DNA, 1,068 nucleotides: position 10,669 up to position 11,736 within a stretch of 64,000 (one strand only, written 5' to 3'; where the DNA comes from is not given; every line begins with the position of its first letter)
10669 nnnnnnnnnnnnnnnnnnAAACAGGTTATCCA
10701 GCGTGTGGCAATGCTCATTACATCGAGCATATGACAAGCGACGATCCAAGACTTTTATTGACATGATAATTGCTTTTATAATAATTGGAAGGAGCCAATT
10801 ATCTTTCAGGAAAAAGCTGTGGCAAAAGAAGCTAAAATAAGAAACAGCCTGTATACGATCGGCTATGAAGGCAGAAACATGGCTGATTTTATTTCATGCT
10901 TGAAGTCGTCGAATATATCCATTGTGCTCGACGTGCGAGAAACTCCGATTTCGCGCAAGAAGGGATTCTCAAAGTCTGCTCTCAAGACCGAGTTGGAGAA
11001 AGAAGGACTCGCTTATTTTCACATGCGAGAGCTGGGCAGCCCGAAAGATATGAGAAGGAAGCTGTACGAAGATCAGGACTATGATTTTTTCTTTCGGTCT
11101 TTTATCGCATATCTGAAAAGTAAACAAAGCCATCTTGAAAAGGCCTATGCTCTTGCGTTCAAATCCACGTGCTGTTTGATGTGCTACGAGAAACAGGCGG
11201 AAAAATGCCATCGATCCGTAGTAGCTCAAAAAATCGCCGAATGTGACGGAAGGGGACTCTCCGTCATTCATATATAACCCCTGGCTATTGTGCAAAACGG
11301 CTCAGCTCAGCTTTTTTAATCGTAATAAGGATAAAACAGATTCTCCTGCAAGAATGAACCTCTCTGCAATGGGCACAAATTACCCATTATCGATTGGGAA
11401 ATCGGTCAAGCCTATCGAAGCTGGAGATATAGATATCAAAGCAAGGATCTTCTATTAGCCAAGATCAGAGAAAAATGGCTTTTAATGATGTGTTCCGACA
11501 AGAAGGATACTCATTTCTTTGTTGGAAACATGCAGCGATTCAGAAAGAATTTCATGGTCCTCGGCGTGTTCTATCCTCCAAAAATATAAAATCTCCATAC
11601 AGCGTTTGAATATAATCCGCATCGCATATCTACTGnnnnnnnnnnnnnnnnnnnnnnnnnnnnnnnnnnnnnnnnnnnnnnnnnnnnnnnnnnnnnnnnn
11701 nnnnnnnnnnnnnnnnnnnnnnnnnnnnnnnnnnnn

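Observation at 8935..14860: Low-GC accessory island (HNH-DUF222 gene + DUF488 + MmeI-like RM enzyme) between apbE and the rnf operon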

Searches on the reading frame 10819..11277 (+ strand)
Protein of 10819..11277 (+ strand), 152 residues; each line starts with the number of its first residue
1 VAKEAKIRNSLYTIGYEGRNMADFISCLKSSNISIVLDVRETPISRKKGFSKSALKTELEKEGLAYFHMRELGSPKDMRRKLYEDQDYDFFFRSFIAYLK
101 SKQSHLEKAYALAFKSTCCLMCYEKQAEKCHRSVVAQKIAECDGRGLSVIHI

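Call 3: search_protein_families(library=pfam, proteins=[window:10819-11277:+])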
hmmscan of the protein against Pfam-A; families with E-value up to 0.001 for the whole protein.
window:10819-11277:+ (152 aa): 2 families
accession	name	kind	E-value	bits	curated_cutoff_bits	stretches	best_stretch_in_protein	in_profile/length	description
PF04343.18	DUF488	-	3.6e-30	105.5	22.2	1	22-137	3-119/121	Domain of unknown function DUF488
PF22751.1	DUF488-N3a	-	7e-08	33.2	27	1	67-141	37-116/118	Active DUF488-N3 subclade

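Call 18: search_protein_families(library=ncbifam, proteins=[window:10819-11277:+], max_evalue=0.01)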
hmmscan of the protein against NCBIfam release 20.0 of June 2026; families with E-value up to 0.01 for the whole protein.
window:10819-11277:+ (152 aa): 0 families

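Call 19: search_protein_families(library=padloc, proteins=[window:10819-11277:+], max_evalue=0.01)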
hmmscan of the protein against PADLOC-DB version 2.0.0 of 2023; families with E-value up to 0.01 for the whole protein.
window:10819-11277:+ (152 aa): 4 families
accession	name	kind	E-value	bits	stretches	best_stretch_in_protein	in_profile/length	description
PDLC04505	PDC-M19A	-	3.7e-39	132.9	1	3-152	143-294/294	-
PDLC04504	PDC-M19A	-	3.7e-25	86.7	1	5-151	85-233/234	-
PDLC04657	PDC-M45B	-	5.2e-19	66.6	1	9-152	4-143/204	-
PDLC04658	PDC-M45C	-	3.9e-16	57.2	1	11-141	3-134/145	-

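Call 88: find_homologous_proteins(query=window:10819-11274:+, max_evalue=1e-10)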
Query window:10819-11274:+ (152 aa): 199 proteins with E <= 1e-10 among 224 candidates; the best 120 are listed.
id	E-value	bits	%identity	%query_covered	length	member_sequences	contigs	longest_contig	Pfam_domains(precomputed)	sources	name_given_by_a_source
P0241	5.5e-95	333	100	100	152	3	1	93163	PF04343.19,PF22751.2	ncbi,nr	ncbi:MAG TPA: DUF488 domain-containing protein [Patescibacteria group bacterium]|nr:DUF488 domain-co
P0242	3.9e-68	246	74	100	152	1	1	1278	PF04343.19,PF22751.2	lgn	-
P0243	4.0e-57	210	59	100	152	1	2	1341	PF04343.19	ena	-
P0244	1.4e-56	208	59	100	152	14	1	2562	PF04343.19,PF22751.2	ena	-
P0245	1.6e-56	208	60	100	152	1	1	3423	PF04343.19,PF22751.2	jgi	jgi:uncharacterized protein (DUF488 family)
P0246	1.4e-50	189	54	100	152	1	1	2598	PF04343.19,PF22751.2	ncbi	-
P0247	8.8e-49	183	54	97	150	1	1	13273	PF04343.19,PF22751.2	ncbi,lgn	-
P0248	6.0e-48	181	57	95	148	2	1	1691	PF04343.19,PF22751.2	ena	-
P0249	1.1e-47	180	57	95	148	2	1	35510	PF04343.19,PF22751.2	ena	-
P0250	1.2e-47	180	54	93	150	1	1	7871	PF04343.19,PF22751.2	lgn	-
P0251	3.0e-44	169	54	93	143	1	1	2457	PF04343.19,PF22751.2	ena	-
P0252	4.1e-44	168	50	94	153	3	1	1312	PF04343.19,PF22751.2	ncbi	-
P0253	8.9e-44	167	54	93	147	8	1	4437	PF04343.19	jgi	jgi:uncharacterized protein (DUF488 family)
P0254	3.2e-43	165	51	93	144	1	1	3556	PF04343.19,PF22751.2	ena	-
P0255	1.0e-42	164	54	93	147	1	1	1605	PF04343.19,PF22751.2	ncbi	-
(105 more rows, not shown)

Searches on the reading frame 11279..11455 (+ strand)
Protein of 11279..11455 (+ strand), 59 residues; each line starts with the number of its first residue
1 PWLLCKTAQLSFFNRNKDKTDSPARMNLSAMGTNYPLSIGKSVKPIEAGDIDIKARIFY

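Call 69: search_protein_families(library=pfam, proteins=[window:11279-11455:+], max_evalue=10)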
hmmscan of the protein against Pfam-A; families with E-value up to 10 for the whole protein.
seq(59 aa): 0 families

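Call 77: search_protein_families(library=padloc, proteins=[window:11279-11455:+], max_evalue=1)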
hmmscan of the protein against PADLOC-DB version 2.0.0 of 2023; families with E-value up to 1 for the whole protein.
seq(59 aa): 0 families

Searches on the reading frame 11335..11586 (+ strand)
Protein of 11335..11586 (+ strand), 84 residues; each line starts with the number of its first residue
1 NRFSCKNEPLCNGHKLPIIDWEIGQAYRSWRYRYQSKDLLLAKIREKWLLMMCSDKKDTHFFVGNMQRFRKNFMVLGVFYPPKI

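Call 69: search_protein_families(library=pfam, proteins=[window:11335-11586:+], max_evalue=10)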
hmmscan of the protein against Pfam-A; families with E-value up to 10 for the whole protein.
seq(84 aa): 0 families

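Call 77: search_protein_families(library=padloc, proteins=[window:11335-11586:+], max_evalue=1)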
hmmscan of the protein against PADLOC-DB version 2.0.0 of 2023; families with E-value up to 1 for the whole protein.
seq(84 aa): 2 families
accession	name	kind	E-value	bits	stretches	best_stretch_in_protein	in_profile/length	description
PDLC04507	PDC-M19B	-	1.1e-14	52.5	1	2-83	163-241/252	-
PDLC04508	PDC-M19B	-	9e-14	49.6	1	13-83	188-262/269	-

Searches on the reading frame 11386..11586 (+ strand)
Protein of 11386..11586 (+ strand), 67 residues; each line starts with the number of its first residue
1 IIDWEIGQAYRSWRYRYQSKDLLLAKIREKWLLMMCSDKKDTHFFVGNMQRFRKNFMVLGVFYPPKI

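Call 70: search_dna_similar(query=window:11386-11586:+, collection=plasmids, mode=protein, max_evalue=1, max_rows=10)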
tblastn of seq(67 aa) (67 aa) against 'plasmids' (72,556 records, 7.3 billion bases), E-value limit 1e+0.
Records with a match: 19; places in all: 19; records where one place covers at least 80% of the query: 19.
Best place of each record, by identity: <60% 19.
By first word of the organism name: Rhizobium 6; Streptomyces 2; Sulfolobus 2; Fischerella 1; Calothrix 1; Massilia 1; Saccharolobus 1; Pseudochrobactrum 1; Pseudomonas 1; Burkholderia 1; and 2 more.
By predicted mobility (MOB-suite, as given by PLSDB): conjugative 10; non-mobilizable 6; mobilizable 3.
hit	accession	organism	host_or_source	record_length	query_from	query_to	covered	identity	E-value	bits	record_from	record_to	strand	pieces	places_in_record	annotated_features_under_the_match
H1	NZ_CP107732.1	Streptomyces canus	-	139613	1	66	99%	43.9%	1e-12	67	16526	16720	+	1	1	hypothetical protein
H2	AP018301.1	Fischerella sp. NIES-4106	-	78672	1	65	97%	40.8%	1e-7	53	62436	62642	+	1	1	hypothetical protein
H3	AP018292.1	Calothrix sp. NIES-4105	-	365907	1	65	97%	38.0%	3e-7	52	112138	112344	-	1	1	hypothetical protein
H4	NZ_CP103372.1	Massilia sp. H6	Whole genome of bacteria,soil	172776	1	66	99%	36.4%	2e-4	44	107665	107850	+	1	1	hypothetical protein | DUF488 domain-containing protein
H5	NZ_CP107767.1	Streptomyces griseorubiginosus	-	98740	3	64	93%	37.1%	7e-7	50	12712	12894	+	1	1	hypothetical protein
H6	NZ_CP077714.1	Saccharolobus shibatae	cell culture,thermal field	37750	2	65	96%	34.4%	5e-4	43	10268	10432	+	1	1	hypothetical protein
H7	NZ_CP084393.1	Pseudochrobactrum sp. XF203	pure culture,Dongxiang wild rice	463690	1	66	99%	31.8%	1e-3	42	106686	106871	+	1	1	hypothetical protein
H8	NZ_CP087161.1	Pseudomonas sp. CIP-10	-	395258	1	66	99%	31.8%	7e-3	39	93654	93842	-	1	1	hypothetical protein | DUF488 domain-containing protein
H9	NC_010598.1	Sulfolobus islandicus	-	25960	2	65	96%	31.3%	4e-4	43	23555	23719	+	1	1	hypothetical protein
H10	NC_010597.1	Sulfolobus islandicus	-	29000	2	65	96%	31.3%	4e-4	43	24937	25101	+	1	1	hypothetical protein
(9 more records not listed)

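Call 72: get_annotated_region(hit=H4, flank=4000)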
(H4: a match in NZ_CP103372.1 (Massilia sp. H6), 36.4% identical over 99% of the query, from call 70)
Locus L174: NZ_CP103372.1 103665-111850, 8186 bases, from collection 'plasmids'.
description: Massilia sp. H6 plasmid unnamed1, complete sequence
organism: Massilia sp. H6 (NCBI taxid 2970464)
taxonomy: Bacteria; Pseudomonadota; Betaproteobacteria; Burkholderiales; Oxalobacteraceae; Massilia; Massilia sp. H6
host: -; source: Whole genome of bacteria,soil; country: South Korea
typing (MOB-suite, as given by PLSDB): mobilizable; relaxase MOBF
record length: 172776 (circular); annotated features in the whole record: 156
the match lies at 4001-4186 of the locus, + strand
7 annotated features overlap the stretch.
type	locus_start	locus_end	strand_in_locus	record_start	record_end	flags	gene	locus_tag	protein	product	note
CDS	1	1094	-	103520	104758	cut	-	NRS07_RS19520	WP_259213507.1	efflux RND transporter periplasmic adaptor subunit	GO:0006810 - transport [Evidence IEA]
CDS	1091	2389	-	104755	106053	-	-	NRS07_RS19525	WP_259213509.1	TolC family protein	GO:0055085 - transmembrane transport [Evidence IEA]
CDS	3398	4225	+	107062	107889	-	-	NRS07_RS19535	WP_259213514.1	hypothetical protein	-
CDS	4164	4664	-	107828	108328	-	-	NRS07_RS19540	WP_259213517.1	DUF488 domain-containing protein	-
CDS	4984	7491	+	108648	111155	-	-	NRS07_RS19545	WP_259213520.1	heavy metal translocating P-type ATPase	GO:0006812 - monoatomic cation transport [Evidence IEA]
CDS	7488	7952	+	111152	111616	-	cueR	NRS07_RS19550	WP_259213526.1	Cu(I)-responsive transcriptional regulator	GO:0006878 - intracellular copper ion homeostasis [Evidence IEA]; GO:0006355 - regulation of DNA-templated ...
CDS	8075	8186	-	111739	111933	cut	-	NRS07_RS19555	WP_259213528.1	heavy-metal-associated domain-containing protein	-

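Call 73: get_annotated_region(hit=H1, flank=4000)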
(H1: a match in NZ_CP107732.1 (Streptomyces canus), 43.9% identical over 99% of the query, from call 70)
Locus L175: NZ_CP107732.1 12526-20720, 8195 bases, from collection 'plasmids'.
description: Streptomyces canus strain NBC_00633 plasmid unnamed1, complete sequence
organism: Streptomyces canus (NCBI taxid 58343)
taxonomy: Bacteria; Actinomycetota; Actinomycetes; Kitasatosporales; Streptomycetaceae; Streptomyces; Streptomyces canus
host: -; source: -; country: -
typing (MOB-suite, as given by PLSDB): mobilizable; replicon rep_cluster_1915; relaxase MOBF
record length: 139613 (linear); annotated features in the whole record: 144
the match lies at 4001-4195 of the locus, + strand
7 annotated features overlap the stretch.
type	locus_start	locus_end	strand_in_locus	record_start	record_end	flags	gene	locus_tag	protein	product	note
CDS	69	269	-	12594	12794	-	-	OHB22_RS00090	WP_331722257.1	hypothetical protein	-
CDS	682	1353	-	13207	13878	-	-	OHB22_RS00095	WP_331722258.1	hypothetical protein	-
CDS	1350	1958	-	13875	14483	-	-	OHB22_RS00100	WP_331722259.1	sigma-70 family RNA polymerase sigma factor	GO:0006352 - DNA-templated transcription initiation [Evidence IEA]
CDS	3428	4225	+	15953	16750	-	-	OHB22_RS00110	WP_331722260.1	hypothetical protein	-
CDS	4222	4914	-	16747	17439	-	-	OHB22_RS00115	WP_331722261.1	DUF488 family protein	-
CDS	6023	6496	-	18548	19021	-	-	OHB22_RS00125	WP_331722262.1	TIGR00725 family protein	-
CDS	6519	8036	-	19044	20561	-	-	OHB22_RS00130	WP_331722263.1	hypothetical protein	-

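Call 74: search_protein_families(library=padloc, proteins=[L174:3398-4225:+, L175:3428-4225:+, L174:4164-4664:-, L175:4222-4914:-], max_evalue=0.01)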
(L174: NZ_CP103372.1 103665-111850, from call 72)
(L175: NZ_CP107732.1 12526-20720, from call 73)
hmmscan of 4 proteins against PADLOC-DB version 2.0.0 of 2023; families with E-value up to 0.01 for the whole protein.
L174:3398-4225:+ (275 aa): 3 families
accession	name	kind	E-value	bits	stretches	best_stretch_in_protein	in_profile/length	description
PDLC04508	PDC-M19B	-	2.4e-56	189.1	1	6-265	4-264/269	-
PDLC04506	PDC-M19B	-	1.4e-37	127.5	1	6-211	10-236/236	-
PDLC04507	PDC-M19B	-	4.1e-24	83.4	2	1-78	1-78/252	-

L175:3428-4225:+ (265 aa): 3 families
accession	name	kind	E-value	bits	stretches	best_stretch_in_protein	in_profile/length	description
PDLC04508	PDC-M19B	-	2.1e-59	199.2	1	5-256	3-262/269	-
PDLC04507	PDC-M19B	-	6.4e-30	102.5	1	1-257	1-242/252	-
PDLC04506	PDC-M19B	-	7.5e-30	102.1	1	5-201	9-236/236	-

L174:4164-4664:- (166 aa): 4 families
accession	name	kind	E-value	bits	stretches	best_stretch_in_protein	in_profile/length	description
PDLC04505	PDC-M19A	-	1.1e-34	118.2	1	2-139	150-289/294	-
PDLC04504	PDC-M19A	-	3.3e-23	80.2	1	3-136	91-226/234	-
PDLC04658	PDC-M45C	-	8.9e-19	65.7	1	1-141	1-143/145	-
PDLC04657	PDC-M45B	-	1.5e-16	58.6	1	2-145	5-146/204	-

L175:4222-4914:- (230 aa): 9 families
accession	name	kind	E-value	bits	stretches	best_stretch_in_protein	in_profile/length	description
PDLC04505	PDC-M19A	-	7.8e-29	99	1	78-217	140-280/294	-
PDLC04657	PDC-M45B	-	3.5e-18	63.9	1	89-226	6-140/204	-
PDLC04504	PDC-M19A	-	1.6e-16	58.4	1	82-216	83-219/234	-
PDLC04142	capH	-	7.9e-10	37.7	1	16-112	5-81/103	capH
PDLC04658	PDC-M45C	-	1.3e-08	32.7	1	90-218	4-132/145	-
PDLC02926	HTH_VI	-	1.4e-08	32.9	1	20-79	4-62/92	-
PDLC03946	RmrA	-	0.00037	17.3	1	22-91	7-75/357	-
PDLC03949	RmrA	-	0.00096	16.1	1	23-75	8-59/363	-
PDLC04133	mad1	-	0.0027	16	0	32-51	7-26/60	mads_1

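Call 75: search_protein_families(library=pfam, proteins=[L174:3398-4225:+, L175:3428-4225:+, L174:4164-4664:-, L175:4222-4914:-], max_evalue=0.01)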
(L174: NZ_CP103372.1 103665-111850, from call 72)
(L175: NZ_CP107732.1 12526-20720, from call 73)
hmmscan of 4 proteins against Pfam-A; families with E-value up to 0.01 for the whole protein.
L174:3398-4225:+ (275 aa): 0 families

L175:3428-4225:+ (265 aa): 0 families

L174:4164-4664:- (166 aa): 2 families
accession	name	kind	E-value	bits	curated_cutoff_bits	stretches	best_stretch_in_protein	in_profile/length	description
PF04343.18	DUF488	-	1.1e-26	94.3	22.2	1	13-130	2-120/121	Domain of unknown function DUF488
PF22751.1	DUF488-N3a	-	2.9e-08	34.4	27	1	54-132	32-115/118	Active DUF488-N3 subclade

L175:4222-4914:- (230 aa): 10 families
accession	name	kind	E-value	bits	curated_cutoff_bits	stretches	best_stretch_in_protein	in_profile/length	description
PF04343.18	DUF488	-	3.1e-29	102.5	22.2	1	99-217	2-120/121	Domain of unknown function DUF488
PF13560.12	HTH_31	-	2.3e-13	50.7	27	1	17-77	1-61/64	Helix-turn-helix domain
PF01381.28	HTH_3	-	3.3e-13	49.9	23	1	22-77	1-55/55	Helix-turn-helix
PF13443.12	HTH_26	-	4.9e-09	36.8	22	1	21-78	1-58/63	Cro/C1-type HTH DNA-binding domain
PF12844.13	HTH_19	-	2.7e-08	34.1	30.2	1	22-79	4-60/64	Helix-turn-helix domain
PF22751.1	DUF488-N3a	-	1.2e-07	32.4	27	1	172-217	67-113/118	Active DUF488-N3 subclade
PF13413.12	HTH_25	-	4.9e-05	23.5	24.6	1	22-55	2-35/62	Helix-turn-helix domain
PF13545.12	HTH_Crp_2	-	0.00051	20.4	27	0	17-50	2-42/70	Crp-like helix-turn-helix domain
PF13542.12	HTH_Tnp_ISL3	-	0.00089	19.1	27.4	0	27-50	24-46/51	Helix-turn-helix domain of transposase family ISL3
PF14520.12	HHH_5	-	0.0065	17.4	27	0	31-50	32-51/57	Helix-hairpin-helix domain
